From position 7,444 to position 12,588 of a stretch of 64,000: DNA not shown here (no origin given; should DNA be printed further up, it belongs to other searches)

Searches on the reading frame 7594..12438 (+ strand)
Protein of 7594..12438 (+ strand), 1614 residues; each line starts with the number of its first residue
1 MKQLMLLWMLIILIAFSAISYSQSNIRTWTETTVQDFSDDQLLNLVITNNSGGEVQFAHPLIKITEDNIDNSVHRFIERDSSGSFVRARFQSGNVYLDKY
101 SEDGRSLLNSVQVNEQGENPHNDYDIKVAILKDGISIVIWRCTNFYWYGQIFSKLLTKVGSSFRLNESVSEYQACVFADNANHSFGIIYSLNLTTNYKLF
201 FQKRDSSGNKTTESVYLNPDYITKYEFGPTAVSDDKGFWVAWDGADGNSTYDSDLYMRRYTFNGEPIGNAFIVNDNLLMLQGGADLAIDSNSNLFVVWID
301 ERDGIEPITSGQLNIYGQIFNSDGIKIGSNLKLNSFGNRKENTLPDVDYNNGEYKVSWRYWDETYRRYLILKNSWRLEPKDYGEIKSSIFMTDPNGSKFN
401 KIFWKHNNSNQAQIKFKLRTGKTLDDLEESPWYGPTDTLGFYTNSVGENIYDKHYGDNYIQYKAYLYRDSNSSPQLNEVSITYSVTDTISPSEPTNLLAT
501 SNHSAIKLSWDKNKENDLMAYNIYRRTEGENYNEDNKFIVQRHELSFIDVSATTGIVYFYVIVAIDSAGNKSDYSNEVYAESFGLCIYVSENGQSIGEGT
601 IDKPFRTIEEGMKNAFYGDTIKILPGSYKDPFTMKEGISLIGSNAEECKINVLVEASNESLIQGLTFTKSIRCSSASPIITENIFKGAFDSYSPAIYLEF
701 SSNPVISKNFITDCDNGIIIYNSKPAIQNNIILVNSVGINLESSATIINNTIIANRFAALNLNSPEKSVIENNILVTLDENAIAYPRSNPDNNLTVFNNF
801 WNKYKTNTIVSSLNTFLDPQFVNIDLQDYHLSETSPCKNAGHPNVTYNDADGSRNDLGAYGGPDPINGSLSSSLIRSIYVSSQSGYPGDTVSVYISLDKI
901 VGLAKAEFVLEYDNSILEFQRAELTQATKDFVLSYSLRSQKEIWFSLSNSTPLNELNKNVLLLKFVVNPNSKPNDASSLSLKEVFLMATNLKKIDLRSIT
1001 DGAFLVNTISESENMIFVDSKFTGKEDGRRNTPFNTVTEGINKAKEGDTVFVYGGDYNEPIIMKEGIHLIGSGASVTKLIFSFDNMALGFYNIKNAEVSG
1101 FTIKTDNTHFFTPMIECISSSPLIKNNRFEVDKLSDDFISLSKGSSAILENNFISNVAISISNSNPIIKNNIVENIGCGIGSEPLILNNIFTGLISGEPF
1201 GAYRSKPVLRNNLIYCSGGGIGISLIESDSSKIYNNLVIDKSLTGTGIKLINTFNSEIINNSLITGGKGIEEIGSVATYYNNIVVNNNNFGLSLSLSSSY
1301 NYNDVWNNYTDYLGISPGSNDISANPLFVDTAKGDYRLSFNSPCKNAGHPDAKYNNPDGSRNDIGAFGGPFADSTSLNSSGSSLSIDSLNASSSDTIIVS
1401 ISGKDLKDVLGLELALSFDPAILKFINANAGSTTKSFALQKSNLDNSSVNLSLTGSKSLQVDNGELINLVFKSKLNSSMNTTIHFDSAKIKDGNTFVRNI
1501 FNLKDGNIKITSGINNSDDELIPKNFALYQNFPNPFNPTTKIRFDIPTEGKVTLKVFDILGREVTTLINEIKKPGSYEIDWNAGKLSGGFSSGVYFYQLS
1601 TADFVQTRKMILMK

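Call 46: search_protein_families(library=pfam, proteins=[window:7594-12438:+], max_evalue=0.001)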
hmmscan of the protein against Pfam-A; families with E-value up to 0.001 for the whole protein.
window:7594-12438:+ (1614 aa): 5 families
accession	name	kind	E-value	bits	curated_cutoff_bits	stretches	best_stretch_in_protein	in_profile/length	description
PF13229.12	Beta_helix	-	3.3e-17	63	25.9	3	678-803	11-136/158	Right handed beta helix region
PF00963.24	Cohesin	-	2.4e-13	50.9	24.1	2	880-1005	5-138/139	Cohesin domain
PF05048.19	NosD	-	1.1e-09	38.5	23.6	1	614-814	3-184/212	Periplasmic copper-binding protein (NosD)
PF07602.17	DUF1565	-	2.9e-09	37.1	20.3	0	636-801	81-250/257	Protein of unknown function (DUF1565)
PF18962.6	Por_Secre_tail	-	2.2e-07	31.5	27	1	1532-1611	2-74/75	Secretion system C-terminal sorting domain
